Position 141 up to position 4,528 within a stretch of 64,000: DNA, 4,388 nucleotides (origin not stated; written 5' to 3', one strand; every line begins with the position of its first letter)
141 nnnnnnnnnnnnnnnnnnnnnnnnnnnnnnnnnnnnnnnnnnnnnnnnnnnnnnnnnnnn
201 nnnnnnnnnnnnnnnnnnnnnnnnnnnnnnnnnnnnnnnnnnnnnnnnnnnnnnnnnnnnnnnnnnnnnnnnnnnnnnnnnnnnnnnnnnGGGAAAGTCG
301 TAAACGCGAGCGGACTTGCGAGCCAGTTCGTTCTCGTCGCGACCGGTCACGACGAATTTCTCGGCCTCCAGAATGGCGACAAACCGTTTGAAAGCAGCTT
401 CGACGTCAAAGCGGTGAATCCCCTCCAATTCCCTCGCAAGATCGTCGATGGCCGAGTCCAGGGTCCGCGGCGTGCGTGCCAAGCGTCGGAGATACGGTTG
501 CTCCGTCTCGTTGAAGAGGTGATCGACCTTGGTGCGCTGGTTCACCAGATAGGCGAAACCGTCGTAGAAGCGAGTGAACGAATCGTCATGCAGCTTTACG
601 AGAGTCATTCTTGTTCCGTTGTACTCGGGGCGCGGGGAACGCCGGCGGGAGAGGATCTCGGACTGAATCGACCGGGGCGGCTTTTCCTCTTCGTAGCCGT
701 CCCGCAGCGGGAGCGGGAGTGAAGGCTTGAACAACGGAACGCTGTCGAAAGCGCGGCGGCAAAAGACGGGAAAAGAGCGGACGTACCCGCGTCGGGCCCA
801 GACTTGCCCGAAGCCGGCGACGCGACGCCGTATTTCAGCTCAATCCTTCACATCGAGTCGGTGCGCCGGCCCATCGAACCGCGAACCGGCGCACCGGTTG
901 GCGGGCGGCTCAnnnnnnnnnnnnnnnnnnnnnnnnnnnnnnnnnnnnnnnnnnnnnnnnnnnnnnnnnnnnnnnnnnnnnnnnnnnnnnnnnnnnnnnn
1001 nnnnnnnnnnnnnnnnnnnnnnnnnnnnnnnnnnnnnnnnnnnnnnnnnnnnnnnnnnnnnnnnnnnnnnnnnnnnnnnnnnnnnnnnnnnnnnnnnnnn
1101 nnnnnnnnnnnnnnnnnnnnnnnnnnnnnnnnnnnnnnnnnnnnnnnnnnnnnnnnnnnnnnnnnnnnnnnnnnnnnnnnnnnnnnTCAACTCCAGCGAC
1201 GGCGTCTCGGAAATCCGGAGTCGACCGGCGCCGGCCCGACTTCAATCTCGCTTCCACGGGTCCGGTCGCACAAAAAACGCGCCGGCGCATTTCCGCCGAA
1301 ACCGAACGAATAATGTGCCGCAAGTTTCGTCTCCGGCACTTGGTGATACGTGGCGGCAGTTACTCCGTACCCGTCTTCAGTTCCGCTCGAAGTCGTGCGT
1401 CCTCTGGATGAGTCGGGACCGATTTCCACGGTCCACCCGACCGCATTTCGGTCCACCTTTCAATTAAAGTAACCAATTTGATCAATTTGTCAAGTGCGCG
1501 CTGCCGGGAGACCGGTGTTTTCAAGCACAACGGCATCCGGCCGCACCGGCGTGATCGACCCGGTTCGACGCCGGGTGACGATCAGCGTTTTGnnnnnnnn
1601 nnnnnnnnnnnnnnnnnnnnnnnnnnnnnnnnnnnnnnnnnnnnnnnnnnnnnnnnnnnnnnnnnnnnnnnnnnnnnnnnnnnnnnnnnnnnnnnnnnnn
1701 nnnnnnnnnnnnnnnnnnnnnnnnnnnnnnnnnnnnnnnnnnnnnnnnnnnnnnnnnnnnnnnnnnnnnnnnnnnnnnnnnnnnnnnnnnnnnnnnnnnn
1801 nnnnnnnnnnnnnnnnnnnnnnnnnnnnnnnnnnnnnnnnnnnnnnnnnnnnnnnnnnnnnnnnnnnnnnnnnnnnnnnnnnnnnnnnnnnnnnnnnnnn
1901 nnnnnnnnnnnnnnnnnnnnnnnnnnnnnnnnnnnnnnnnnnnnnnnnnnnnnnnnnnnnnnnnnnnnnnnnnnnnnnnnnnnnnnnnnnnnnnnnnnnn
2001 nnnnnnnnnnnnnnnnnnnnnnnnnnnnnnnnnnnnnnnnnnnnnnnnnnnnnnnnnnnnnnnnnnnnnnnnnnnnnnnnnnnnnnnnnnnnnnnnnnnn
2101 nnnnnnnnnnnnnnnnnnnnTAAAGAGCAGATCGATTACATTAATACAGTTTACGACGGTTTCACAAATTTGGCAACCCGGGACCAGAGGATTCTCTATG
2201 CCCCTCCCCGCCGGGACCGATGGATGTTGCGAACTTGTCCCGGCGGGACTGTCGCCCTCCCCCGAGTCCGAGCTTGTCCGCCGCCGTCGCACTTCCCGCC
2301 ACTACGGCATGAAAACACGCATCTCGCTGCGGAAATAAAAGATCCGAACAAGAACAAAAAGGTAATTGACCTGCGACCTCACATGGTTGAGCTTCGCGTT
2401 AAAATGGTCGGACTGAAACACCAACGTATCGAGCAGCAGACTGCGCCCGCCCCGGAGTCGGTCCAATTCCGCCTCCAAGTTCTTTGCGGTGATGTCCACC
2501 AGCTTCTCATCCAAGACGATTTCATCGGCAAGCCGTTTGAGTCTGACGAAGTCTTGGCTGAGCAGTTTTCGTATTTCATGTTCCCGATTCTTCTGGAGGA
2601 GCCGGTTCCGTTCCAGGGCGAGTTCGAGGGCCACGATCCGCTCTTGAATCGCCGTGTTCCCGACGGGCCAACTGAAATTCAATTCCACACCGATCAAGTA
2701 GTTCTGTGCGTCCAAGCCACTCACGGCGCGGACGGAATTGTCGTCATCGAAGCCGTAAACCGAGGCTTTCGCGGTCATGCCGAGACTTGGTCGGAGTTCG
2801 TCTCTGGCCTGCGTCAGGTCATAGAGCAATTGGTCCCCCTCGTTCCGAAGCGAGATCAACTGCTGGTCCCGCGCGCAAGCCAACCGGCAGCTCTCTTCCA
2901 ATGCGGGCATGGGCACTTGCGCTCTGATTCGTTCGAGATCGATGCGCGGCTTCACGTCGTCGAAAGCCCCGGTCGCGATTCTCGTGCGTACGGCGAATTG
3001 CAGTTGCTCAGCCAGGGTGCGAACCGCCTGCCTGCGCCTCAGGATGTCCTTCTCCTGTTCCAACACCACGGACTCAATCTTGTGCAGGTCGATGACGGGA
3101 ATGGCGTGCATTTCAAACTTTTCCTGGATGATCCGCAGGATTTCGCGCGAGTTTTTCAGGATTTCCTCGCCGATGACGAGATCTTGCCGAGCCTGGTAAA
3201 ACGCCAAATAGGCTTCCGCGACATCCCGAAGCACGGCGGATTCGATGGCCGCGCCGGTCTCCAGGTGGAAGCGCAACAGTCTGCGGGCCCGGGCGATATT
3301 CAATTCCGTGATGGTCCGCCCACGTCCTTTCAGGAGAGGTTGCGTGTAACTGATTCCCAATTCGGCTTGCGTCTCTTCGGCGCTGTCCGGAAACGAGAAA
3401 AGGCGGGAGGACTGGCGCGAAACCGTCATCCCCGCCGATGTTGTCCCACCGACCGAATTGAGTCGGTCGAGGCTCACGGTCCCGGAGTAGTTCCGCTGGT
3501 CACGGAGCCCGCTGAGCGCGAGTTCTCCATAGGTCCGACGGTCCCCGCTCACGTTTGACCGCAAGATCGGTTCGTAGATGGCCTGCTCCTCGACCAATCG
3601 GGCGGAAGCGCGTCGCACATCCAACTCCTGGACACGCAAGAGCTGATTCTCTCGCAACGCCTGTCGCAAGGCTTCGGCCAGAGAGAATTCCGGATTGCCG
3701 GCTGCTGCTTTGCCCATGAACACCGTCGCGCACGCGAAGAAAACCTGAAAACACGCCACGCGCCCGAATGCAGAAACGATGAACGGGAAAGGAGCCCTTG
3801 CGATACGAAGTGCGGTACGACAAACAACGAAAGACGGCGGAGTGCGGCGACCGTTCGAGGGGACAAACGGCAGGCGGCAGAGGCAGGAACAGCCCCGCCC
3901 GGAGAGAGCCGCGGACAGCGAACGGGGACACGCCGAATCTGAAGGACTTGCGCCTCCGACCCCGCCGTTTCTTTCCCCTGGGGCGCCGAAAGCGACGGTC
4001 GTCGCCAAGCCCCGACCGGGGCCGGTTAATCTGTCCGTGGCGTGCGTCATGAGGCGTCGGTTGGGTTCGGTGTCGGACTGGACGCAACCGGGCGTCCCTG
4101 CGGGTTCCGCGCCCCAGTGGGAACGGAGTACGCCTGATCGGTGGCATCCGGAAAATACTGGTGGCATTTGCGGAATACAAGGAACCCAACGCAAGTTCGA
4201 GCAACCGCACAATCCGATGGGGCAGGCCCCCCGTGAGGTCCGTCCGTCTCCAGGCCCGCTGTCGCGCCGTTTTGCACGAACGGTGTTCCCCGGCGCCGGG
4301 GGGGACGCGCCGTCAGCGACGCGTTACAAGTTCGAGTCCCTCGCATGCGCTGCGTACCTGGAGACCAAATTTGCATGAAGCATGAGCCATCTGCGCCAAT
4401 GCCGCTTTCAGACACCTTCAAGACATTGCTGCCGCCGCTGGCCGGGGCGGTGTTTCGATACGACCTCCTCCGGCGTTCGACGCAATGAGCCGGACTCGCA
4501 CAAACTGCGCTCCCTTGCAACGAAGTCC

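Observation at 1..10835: Candidate novel RiPP system: rSAM/RRE maturase + Gly-rich repeat precursor + cytoplasmic SurA-like pair + dedicated C39-ABC/HlyD/TolC exporter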

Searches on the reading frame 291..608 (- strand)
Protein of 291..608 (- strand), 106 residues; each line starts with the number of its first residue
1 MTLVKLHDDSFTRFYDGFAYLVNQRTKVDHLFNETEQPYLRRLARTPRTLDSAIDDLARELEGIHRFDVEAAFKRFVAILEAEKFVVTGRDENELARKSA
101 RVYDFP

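Call 42: search_protein_families(library=pfam, proteins=[window:291-608:-], max_evalue=10)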
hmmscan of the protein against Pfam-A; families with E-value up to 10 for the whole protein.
seq(106 aa): 0 families
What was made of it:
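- On RRE-dependent radical-SAM/SPASM RiPP maturase: Not found by Pfam on the window sequence (call 42).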

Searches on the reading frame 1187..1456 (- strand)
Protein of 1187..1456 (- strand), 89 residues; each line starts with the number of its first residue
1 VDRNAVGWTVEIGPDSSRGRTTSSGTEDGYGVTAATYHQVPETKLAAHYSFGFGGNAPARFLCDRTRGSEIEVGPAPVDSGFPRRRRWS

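Call 106: search_protein_families(library=pfam, proteins=[window:1187-1456:-], max_evalue=0.01)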
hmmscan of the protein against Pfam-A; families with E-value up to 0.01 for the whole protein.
window:1187-1456:- (89 aa): 0 families
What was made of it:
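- Tried and rejected: The intergenic ORFs at 3779-4744, 9400-10092 and 1187-1456 have no Pfam domains (call 106).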

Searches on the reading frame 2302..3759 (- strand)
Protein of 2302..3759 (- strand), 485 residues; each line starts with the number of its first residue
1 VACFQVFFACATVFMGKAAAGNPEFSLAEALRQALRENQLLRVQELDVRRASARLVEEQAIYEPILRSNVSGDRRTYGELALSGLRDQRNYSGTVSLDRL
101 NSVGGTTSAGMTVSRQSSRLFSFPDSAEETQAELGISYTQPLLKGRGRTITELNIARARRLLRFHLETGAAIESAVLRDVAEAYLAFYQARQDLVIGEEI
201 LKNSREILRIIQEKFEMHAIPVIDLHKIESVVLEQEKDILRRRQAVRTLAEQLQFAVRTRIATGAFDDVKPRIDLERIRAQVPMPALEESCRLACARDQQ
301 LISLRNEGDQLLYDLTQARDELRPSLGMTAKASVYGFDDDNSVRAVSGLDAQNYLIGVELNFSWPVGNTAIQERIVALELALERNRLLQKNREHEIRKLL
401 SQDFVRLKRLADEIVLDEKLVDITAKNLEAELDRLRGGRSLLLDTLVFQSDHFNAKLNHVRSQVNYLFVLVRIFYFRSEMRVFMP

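Call 7: search_protein_families(library=ncbifam, proteins=[window:2302-3759:-], max_evalue=0.01)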
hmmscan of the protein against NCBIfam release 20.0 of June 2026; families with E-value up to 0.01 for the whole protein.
window:2302-3759:- (485 aa): 1 family
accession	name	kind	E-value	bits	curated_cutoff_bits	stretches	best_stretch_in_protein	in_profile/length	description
TIGR01844.1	type_I_sec_TolC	subfamily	4.7e-14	52.2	225.15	1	125-475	64-395/414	TolC family outer membrane protein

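Call 8: search_protein_families(library=pfam, proteins=[window:2302-3759:-], max_evalue=0.01)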
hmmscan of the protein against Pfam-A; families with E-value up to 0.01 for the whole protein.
window:2302-3759:- (485 aa): 1 family
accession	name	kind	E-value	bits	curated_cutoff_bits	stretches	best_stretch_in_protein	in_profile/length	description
PF02321.23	OEP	-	5.2e-22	79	22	2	288-467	2-176/187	Outer membrane efflux protein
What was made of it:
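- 2302..3759 (-): TolC-family outer-membrane channel. OEP 5e-22 and TIGR01844 4.7e-14 (calls 7, 8).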

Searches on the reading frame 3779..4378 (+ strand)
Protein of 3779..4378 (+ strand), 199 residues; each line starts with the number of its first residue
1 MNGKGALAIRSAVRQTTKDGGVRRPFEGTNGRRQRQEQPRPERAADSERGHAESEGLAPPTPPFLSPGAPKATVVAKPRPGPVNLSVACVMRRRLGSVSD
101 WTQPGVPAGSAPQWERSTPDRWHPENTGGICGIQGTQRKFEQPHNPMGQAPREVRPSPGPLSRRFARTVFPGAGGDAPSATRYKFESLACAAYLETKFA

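Call 106: search_protein_families(library=pfam, proteins=[window:3779-4378:+], max_evalue=0.01)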
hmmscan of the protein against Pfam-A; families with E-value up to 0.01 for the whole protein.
window:3779-4378:+ (199 aa): 0 families
